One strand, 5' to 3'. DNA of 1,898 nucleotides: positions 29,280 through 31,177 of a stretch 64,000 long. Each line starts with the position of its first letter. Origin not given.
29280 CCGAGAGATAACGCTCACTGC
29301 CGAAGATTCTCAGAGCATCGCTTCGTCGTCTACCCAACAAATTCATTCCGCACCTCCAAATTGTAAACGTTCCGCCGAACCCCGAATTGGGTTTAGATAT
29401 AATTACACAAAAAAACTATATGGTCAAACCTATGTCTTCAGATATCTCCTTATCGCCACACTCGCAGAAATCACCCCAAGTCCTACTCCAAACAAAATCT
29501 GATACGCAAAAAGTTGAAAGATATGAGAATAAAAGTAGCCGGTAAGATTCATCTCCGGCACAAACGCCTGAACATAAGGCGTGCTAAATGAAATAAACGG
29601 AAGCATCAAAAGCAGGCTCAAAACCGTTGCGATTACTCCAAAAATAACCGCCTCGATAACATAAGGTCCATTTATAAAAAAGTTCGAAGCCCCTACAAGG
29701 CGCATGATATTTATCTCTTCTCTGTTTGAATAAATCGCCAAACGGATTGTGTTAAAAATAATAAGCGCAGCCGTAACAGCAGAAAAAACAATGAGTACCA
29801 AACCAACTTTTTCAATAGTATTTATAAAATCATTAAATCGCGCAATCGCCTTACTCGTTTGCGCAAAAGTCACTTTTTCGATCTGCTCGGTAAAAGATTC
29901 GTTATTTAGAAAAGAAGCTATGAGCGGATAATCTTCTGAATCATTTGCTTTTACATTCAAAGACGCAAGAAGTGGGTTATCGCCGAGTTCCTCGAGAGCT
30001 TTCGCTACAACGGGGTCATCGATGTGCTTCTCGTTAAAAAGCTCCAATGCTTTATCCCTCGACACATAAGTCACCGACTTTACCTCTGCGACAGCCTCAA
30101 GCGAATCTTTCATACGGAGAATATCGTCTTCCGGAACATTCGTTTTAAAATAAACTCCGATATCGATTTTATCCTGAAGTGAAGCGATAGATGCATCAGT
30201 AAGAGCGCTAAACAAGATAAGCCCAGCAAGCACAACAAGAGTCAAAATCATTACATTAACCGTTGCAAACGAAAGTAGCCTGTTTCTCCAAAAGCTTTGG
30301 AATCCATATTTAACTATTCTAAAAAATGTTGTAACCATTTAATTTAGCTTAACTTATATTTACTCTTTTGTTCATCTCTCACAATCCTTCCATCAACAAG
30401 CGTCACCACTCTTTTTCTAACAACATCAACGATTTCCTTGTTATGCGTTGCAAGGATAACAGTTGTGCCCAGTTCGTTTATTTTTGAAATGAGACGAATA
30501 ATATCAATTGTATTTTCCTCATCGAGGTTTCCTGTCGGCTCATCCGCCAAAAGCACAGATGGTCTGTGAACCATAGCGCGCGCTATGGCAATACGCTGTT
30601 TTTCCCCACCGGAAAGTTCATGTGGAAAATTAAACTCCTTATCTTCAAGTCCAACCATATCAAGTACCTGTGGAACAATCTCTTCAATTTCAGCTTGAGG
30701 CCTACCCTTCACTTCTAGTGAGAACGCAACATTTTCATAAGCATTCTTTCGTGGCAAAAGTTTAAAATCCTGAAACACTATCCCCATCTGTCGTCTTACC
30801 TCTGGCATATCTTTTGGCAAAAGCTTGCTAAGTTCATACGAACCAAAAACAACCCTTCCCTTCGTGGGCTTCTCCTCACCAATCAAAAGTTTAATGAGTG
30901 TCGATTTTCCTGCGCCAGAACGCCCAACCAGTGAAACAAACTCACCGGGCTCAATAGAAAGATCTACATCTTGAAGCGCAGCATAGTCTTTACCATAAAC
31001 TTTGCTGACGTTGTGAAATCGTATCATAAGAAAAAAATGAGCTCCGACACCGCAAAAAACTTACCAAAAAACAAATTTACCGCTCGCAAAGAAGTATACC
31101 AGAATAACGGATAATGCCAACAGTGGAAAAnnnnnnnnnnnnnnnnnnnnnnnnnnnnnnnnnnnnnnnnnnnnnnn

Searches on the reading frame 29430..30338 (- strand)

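Call 3: search_protein_families(library=pfam, proteins=[window:29430-30338:-], max_evalue=0.01)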
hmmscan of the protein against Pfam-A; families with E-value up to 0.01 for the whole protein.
window:29430-30338:- (302 aa): 2 families
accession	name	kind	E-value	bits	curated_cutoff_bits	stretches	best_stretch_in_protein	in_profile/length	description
PF18075.7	FtsX_ECD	-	4.8e-15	56.4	23.5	1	59-146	2-89/96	FtsX extracellular domain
PF02687.27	FtsX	-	2.3e-14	53.9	25.5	1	181-301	2-117/120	FtsX-like permease C-terminal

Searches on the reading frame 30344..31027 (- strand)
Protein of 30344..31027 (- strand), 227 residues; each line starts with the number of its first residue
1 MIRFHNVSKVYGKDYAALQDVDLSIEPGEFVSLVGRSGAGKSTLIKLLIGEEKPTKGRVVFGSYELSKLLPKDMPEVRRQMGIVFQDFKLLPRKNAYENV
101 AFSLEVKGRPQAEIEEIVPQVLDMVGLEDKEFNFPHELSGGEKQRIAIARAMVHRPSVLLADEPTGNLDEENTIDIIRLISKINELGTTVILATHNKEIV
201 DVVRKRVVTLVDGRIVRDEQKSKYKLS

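Call 3: search_protein_families(library=pfam, proteins=[window:30344-31027:-], max_evalue=0.01)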
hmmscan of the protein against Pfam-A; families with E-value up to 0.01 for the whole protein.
window:30344-31027:- (227 aa): 8 families
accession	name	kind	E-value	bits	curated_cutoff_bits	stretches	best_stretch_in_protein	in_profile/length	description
PF00005.33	ABC_tran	-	5.6e-37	127.8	25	1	18-165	1-136/137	ABC transporter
PF13304.12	AAA_21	-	2.9e-08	34.6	27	1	130-201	231-304/304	AAA domain, putative AbiEii toxin, Type IV TA system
PF02463.25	SMC_N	-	4.7e-06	26.6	40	1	21-205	18-207/220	RecF/RecN/SMC N terminal domain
PF03193.22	RsgA_GTPase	-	6.1e-05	23.4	30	1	11-53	90-131/174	RsgA GTPase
PF00931.28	NB-ARC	-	0.00017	21.3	23.5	0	26-49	17-39/248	NB-ARC domain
PF01926.29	MMR_HSR1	-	0.00054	20.5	21.9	1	31-53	2-23/113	50S ribosome-binding GTPase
PF13555.12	AAA_29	-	0.00097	19.3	27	1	20-45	14-39/61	P-loop containing region of AAA domain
PF13401.12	AAA_22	-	0.00099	19.9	27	1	29-182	6-109/130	AAA domain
